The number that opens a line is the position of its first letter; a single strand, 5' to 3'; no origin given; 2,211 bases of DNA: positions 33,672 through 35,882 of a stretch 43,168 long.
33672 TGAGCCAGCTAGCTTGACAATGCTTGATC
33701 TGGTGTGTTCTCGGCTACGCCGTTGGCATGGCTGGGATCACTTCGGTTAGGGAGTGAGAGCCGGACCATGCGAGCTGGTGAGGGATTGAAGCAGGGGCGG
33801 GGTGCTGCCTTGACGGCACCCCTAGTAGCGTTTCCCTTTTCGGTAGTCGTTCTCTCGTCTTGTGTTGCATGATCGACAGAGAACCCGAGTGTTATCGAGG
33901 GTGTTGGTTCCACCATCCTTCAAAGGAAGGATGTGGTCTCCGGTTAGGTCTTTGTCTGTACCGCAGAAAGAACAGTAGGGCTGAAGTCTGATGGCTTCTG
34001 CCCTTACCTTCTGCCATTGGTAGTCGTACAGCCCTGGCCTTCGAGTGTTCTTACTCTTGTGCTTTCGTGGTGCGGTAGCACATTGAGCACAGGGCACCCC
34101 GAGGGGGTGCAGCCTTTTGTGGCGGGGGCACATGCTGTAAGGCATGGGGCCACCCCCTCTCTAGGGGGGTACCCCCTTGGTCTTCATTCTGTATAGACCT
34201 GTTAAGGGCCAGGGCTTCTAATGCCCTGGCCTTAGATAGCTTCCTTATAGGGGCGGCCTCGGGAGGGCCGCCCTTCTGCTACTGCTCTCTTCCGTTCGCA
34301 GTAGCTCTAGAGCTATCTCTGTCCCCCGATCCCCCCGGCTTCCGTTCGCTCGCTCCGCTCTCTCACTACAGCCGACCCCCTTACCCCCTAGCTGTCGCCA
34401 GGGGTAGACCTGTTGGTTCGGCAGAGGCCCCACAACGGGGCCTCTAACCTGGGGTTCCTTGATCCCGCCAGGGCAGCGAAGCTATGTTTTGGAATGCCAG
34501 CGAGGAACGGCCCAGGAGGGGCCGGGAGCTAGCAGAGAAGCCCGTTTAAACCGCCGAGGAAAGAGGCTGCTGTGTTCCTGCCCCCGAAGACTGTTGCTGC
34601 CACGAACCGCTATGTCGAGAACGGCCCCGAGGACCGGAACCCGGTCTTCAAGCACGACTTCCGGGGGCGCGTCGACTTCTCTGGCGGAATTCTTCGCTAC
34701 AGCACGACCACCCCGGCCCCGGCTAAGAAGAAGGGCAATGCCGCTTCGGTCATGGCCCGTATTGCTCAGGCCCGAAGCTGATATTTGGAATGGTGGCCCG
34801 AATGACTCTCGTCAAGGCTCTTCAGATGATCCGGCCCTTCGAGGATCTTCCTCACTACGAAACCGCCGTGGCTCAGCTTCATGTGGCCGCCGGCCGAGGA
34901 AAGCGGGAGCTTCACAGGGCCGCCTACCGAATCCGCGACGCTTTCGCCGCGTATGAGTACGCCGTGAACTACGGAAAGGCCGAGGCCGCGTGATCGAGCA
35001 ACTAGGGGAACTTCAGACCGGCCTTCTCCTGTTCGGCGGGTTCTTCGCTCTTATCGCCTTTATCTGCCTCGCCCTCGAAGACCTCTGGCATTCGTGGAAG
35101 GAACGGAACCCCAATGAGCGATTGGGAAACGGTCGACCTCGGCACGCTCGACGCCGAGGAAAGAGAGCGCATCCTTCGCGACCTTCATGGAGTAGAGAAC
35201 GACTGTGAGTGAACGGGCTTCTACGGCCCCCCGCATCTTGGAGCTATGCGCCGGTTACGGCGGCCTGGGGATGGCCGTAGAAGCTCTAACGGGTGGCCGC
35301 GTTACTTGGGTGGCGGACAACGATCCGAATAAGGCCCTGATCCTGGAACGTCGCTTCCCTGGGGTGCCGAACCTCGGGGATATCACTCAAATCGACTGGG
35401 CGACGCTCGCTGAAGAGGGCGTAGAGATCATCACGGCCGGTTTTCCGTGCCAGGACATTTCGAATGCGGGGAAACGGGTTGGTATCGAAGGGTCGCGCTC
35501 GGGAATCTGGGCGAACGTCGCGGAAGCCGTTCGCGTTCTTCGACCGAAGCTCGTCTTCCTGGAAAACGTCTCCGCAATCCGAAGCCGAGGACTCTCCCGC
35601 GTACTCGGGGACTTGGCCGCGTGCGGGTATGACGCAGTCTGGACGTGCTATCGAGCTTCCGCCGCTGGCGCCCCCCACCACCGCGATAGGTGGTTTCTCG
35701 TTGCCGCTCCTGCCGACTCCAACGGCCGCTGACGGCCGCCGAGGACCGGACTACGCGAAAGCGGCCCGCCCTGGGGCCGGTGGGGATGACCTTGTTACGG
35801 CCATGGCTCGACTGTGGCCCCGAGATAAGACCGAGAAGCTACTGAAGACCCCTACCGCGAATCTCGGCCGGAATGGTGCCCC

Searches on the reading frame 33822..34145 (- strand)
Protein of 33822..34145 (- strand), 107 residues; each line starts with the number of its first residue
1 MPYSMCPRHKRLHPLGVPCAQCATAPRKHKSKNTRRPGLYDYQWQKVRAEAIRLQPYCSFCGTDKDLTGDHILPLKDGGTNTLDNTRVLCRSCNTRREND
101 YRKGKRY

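Call 93: search_protein_families(library=pfam, proteins=[window:33822-34145:-], max_evalue=0.01)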
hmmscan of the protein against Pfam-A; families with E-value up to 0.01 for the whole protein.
window:33822-34145:- (107 aa): 2 families
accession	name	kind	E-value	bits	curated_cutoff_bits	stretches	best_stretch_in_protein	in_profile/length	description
PF01844.29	HNH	-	6.1e-12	45.9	21.4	1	58-99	1-46/47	HNH endonuclease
PF14279.12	HNH_5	-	8.9e-10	38.8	27.5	1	58-99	1-45/56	HNH endonuclease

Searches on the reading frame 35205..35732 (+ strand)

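Call 93: search_protein_families(library=pfam, proteins=[window:35205-35732:+], max_evalue=0.01)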
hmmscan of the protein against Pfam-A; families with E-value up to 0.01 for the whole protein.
window:35205-35732:+ (175 aa): 1 family
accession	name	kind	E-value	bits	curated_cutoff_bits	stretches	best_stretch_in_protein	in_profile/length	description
PF00145.23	DNA_methylase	-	1.9e-35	123.3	22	1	10-172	2-165/324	C-5 cytosine-specific DNA methylase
